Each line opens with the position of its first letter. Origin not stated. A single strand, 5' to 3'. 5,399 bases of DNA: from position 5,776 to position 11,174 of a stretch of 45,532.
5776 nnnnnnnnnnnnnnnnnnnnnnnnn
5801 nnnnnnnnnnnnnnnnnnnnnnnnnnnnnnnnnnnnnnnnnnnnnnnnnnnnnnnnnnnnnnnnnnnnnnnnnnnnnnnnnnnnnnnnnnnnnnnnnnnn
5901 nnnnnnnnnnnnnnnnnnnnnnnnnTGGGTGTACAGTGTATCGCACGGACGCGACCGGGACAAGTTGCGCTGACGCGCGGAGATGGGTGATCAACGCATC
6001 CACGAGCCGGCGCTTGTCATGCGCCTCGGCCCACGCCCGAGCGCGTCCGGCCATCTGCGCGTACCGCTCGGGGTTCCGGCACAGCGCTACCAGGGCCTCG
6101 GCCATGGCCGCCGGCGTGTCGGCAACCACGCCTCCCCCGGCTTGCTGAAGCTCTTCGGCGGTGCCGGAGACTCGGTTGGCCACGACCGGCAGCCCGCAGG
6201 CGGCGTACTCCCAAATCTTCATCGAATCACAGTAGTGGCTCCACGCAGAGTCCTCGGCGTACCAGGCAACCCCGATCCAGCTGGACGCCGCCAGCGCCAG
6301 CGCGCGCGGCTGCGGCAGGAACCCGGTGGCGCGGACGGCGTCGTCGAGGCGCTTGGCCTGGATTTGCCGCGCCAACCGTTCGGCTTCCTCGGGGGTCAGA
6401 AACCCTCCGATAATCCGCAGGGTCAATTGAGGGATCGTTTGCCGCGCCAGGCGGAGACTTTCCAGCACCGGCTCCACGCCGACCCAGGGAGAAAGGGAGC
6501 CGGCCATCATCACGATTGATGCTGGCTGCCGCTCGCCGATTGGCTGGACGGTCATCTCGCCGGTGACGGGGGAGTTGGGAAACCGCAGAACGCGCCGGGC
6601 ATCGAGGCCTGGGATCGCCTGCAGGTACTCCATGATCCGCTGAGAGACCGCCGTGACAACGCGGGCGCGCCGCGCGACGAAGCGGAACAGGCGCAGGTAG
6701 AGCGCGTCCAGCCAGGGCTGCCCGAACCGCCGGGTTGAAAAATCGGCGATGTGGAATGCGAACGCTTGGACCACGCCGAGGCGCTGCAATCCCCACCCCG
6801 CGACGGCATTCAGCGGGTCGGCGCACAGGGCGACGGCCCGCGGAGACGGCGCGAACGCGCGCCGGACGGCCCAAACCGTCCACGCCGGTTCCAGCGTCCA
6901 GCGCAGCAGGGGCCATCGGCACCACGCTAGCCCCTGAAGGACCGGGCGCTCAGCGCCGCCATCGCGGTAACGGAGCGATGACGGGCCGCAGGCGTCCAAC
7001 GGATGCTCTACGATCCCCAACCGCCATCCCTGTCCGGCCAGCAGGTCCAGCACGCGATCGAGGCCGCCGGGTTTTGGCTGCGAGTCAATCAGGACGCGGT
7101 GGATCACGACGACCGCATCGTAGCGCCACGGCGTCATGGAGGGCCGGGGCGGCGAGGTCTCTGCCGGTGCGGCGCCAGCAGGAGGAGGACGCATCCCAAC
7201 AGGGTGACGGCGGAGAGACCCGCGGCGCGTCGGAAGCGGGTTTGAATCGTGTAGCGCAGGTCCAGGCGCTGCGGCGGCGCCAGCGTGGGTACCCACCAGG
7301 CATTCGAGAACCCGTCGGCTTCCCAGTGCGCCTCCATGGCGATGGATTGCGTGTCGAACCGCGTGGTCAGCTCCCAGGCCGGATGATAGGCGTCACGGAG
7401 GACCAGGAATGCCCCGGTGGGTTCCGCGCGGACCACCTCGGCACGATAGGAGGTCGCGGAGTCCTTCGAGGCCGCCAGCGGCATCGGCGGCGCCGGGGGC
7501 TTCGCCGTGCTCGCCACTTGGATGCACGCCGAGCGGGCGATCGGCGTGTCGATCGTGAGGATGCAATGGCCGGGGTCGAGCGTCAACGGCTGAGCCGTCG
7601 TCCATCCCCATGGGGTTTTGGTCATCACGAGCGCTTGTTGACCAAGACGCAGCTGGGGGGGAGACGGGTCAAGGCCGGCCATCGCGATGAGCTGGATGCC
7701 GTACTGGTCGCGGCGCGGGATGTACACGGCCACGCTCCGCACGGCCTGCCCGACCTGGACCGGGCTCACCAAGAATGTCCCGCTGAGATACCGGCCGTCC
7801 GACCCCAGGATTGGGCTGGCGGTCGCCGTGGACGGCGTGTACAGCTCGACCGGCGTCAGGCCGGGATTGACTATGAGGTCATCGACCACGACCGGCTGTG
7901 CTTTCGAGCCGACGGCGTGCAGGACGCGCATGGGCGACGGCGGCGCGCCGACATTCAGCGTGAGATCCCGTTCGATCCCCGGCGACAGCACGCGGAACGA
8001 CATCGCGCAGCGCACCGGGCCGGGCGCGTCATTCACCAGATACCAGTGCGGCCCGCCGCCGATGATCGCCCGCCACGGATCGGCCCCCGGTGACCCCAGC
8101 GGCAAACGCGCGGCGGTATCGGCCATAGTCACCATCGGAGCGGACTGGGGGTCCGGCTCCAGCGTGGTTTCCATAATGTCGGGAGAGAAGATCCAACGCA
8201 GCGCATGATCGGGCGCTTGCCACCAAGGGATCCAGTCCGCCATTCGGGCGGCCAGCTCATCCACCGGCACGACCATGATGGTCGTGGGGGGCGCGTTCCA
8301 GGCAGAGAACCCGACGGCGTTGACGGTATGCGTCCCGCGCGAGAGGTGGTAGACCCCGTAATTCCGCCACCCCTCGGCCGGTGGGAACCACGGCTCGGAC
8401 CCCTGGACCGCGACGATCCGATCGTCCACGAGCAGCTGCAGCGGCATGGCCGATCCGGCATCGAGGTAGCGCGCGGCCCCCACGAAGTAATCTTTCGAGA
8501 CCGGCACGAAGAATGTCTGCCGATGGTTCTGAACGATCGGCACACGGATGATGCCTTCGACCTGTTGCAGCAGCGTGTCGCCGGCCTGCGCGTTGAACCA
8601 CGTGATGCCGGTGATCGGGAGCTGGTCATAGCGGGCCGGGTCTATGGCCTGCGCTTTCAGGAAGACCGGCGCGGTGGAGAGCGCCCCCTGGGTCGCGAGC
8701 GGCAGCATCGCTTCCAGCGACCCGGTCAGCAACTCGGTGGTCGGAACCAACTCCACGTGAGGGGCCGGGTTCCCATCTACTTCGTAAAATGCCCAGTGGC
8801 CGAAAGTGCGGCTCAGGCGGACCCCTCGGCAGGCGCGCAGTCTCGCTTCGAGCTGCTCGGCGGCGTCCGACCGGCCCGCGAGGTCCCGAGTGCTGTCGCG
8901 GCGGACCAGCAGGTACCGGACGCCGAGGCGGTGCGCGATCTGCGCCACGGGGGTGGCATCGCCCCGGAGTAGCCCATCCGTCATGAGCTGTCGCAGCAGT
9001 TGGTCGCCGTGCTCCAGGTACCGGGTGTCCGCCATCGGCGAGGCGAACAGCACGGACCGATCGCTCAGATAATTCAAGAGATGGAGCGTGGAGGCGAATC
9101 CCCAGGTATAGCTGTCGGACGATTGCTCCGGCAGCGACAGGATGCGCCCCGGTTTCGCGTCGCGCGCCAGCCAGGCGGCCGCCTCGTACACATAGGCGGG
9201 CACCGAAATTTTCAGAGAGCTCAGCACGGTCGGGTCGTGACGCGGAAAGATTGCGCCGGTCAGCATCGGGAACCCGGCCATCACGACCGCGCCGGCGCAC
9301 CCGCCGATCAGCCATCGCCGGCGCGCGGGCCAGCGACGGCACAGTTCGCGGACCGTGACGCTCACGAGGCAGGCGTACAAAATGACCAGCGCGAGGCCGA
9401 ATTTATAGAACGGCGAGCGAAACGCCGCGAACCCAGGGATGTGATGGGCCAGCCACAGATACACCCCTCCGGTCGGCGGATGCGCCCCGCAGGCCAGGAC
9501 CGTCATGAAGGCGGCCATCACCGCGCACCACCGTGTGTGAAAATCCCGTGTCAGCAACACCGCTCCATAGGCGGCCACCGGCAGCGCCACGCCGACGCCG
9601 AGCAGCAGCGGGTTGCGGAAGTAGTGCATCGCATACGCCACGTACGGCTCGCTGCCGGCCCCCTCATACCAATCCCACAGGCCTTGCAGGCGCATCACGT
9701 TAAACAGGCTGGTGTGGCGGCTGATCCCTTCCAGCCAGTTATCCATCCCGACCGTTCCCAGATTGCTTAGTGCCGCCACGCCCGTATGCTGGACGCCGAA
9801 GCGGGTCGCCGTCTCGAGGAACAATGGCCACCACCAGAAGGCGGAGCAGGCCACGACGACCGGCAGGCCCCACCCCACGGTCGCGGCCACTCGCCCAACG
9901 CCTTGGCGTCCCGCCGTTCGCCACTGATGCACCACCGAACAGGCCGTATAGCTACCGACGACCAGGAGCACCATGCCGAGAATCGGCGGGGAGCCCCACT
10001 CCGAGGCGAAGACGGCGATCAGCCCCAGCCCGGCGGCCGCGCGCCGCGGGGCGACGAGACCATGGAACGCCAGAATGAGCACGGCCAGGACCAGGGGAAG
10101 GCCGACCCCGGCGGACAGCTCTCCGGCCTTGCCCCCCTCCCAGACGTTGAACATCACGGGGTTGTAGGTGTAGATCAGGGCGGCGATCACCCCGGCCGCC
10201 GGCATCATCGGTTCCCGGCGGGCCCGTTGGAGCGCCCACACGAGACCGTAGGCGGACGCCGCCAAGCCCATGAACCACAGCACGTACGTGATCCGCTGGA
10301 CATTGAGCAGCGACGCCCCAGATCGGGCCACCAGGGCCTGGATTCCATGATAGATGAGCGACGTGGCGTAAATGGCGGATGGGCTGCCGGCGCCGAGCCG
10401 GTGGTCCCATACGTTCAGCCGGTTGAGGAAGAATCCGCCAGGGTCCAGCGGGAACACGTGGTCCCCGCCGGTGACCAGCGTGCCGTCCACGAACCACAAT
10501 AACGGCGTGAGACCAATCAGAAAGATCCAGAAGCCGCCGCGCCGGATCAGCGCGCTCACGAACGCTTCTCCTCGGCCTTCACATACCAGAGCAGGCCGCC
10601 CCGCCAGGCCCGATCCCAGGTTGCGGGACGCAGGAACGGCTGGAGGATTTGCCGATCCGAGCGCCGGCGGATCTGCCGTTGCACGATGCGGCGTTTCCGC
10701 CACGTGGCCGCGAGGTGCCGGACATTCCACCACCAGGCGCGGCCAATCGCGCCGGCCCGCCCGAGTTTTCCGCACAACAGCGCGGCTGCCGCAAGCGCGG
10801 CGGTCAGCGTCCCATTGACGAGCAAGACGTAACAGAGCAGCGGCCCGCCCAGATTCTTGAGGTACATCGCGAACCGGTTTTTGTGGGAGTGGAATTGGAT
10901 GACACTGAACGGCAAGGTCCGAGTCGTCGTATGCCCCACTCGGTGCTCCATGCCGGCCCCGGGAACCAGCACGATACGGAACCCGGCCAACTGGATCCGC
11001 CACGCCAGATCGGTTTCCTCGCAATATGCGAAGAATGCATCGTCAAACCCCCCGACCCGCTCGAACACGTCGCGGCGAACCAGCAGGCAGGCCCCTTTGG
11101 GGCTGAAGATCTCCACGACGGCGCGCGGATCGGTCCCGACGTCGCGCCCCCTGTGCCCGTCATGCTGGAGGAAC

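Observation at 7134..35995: Seven GT-C-type membrane glycosyltransferase candidates in one operon, including three giant AftD/DUF3367-like paralogs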

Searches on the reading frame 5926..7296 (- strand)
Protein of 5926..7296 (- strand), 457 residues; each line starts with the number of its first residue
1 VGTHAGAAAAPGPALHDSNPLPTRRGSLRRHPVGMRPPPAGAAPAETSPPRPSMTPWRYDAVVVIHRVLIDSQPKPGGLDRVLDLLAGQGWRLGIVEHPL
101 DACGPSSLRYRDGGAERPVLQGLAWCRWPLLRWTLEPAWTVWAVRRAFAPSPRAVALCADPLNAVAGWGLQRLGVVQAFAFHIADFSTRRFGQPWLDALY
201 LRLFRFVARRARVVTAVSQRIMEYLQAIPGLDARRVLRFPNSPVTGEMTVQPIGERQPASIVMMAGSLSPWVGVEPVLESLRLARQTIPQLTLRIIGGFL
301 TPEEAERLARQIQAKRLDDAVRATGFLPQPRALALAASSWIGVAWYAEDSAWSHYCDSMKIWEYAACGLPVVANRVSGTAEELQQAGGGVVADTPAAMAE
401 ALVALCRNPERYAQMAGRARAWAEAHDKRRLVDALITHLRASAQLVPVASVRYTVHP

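Call 4: search_protein_families(library=pfam, proteins=[window:5926-7296:-], max_evalue=0.01)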
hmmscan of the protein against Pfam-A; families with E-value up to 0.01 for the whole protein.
window:5926-7296:- (457 aa): 5 families
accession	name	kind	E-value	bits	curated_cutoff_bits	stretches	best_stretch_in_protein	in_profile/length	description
PF00534.26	Glycos_transf_1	-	2.6e-15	56.8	26.4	1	255-422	11-172/172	Glycosyl transferases group 1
PF13692.12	Glyco_trans_1_4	-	9.6e-15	55.5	27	1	261-408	3-142/142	Glycosyl transferases group 1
PF13524.12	Glyco_trans_1_2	-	4.4e-10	40.1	25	1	287-425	12-133/144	Glycosyl transferase-like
PF13579.12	Glyco_trans_4_4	-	1.1e-06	29.5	29.7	1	113-241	38-157/158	Glycosyl transferase 4-like domain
PF13439.12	Glyco_transf_4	-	8.1e-06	26.4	28.5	1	124-241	47-164/170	Glycosyltransferase Family 4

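Call 24: search_protein_families(library=ncbifam, proteins=[window:5926-7296:-], max_evalue=0.00001)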
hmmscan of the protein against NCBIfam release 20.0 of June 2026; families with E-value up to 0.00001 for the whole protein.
window:5926-7296:- (457 aa): 3 families
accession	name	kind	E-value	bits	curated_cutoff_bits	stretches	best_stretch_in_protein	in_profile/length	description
NF041876.1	EPS_EpsE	equivalog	2.4e-09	37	400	1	248-426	204-379/389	exopolysaccharide biosynthesis GT4 family glycosyltransferase EpsE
TIGR04063.1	stp3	hypoth_equivalog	1.1e-07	31.1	442.05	1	259-426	213-378/397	TIGR04063 family PEP-CTERM/XrtA system glycosyltransferase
TIGR03449.1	mycothiol_MshA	equivalog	7.7e-06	25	462.5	1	259-437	220-398/406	D-inositol-3-phosphate glycosyltransferase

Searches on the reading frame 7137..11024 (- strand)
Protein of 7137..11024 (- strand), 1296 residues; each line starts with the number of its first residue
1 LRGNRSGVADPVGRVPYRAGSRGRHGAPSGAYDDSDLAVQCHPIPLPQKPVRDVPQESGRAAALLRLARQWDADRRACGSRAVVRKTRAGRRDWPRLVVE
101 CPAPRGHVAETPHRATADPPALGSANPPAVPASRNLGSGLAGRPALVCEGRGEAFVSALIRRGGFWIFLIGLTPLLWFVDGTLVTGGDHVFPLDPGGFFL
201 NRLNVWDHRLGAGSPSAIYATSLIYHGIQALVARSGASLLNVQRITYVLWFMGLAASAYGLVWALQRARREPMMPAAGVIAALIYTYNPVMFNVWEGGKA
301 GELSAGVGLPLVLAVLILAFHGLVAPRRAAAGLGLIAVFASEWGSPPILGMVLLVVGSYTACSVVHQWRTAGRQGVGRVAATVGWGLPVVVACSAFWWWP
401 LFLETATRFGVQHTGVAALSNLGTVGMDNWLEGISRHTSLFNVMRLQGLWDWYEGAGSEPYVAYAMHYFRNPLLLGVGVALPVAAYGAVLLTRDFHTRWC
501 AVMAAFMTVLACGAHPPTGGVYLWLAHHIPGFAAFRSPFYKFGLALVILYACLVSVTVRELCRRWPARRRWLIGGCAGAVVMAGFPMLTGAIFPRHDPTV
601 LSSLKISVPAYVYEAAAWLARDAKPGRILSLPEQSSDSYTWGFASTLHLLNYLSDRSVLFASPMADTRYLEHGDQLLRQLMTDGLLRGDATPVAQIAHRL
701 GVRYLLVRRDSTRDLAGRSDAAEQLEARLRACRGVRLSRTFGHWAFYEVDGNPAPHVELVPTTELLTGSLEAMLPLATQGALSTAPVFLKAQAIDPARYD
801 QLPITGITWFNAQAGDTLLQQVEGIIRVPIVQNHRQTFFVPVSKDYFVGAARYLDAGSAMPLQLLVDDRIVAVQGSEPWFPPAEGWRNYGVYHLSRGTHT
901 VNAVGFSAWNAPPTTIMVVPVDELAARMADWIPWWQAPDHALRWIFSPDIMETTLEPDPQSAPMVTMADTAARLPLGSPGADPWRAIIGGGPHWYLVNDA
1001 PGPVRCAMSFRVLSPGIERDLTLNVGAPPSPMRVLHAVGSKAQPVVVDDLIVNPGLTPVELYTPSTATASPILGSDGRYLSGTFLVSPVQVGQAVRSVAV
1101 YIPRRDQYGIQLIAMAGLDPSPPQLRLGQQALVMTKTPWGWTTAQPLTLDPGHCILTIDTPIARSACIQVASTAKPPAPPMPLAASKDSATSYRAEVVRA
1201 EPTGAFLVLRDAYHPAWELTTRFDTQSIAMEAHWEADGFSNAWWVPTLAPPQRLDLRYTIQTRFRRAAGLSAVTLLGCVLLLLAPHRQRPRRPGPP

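Call 4: search_protein_families(library=pfam, proteins=[window:7137-11024:-], max_evalue=0.01)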
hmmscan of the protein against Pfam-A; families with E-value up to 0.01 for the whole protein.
window:7137-11024:- (1296 aa): 1 family
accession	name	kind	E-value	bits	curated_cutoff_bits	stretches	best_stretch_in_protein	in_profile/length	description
PF11847.13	GT-C_AftD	-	8.2e-07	27.8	26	1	192-744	23-542/661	Alpha-(1->3)-arabinofuranosyltransferase, N-terminal GT-C domain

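Call 9: search_solved_structures(query=window:7137-10559:-, max_evalue=10, show_alignments=1)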
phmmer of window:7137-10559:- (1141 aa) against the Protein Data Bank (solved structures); distinct sequences matched with E-value up to 10: 0.

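Call 15: search_protein_families(library=ncbifam, proteins=[window:7137-10559:-], max_evalue=0.1)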
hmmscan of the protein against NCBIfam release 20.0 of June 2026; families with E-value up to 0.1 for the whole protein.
window:7137-10559:- (1141 aa): 0 families

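Call 43: search_protein_families(library=pfam, alignment_id=A4, max_evalue=0.01)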
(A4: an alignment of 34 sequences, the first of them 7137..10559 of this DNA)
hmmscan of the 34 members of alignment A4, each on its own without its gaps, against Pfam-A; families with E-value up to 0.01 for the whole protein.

A. member 1, window:7137-10559:- (1141 aa): 1 family
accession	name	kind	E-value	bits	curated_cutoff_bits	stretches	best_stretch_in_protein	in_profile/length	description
PF11847.13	GT-C_AftD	-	7e-07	28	26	1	37-589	23-542/661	Alpha-(1->3)-arabinofuranosyltransferase, N-terminal GT-C domain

B. families by the number of members that match (of 34 scanned): 5 families
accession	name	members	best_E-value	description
PF11847.13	GT-C_AftD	24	4.6e-27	Alpha-(1->3)-arabinofuranosyltransferase, N-terminal GT-C domain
PF20176.3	DUF6541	2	8.2e-07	Family of unknown function (DUF6541)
PF09586.16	YfhO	2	0.00042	Bacterial membrane protein YfhO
PF09446.15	VMA21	2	0.0074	VMA21-like domain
PF13476.12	AAA_23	1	0.0089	AAA domain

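Call 72: search_solved_structures(query=A4, max_evalue=1, show_alignments=1)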
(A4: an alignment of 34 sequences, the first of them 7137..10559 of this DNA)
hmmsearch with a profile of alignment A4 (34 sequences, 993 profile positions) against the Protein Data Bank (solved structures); distinct sequences matched with E-value up to 1: 4.
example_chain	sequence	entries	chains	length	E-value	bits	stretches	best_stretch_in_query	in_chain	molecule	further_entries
6wbx_A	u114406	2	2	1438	2.9e-27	98.3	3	401-588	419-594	DUF3367 domain-containing protein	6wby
6w98_A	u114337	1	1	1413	3.7e-27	97.9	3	401-588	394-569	F5/8 type C domain-containing protein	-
3kd4_A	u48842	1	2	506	0.49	11.5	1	471-534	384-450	Putative protease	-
5ly9_A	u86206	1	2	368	0.99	10.4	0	574-731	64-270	Variant surface glycoprotein MITAT 1.1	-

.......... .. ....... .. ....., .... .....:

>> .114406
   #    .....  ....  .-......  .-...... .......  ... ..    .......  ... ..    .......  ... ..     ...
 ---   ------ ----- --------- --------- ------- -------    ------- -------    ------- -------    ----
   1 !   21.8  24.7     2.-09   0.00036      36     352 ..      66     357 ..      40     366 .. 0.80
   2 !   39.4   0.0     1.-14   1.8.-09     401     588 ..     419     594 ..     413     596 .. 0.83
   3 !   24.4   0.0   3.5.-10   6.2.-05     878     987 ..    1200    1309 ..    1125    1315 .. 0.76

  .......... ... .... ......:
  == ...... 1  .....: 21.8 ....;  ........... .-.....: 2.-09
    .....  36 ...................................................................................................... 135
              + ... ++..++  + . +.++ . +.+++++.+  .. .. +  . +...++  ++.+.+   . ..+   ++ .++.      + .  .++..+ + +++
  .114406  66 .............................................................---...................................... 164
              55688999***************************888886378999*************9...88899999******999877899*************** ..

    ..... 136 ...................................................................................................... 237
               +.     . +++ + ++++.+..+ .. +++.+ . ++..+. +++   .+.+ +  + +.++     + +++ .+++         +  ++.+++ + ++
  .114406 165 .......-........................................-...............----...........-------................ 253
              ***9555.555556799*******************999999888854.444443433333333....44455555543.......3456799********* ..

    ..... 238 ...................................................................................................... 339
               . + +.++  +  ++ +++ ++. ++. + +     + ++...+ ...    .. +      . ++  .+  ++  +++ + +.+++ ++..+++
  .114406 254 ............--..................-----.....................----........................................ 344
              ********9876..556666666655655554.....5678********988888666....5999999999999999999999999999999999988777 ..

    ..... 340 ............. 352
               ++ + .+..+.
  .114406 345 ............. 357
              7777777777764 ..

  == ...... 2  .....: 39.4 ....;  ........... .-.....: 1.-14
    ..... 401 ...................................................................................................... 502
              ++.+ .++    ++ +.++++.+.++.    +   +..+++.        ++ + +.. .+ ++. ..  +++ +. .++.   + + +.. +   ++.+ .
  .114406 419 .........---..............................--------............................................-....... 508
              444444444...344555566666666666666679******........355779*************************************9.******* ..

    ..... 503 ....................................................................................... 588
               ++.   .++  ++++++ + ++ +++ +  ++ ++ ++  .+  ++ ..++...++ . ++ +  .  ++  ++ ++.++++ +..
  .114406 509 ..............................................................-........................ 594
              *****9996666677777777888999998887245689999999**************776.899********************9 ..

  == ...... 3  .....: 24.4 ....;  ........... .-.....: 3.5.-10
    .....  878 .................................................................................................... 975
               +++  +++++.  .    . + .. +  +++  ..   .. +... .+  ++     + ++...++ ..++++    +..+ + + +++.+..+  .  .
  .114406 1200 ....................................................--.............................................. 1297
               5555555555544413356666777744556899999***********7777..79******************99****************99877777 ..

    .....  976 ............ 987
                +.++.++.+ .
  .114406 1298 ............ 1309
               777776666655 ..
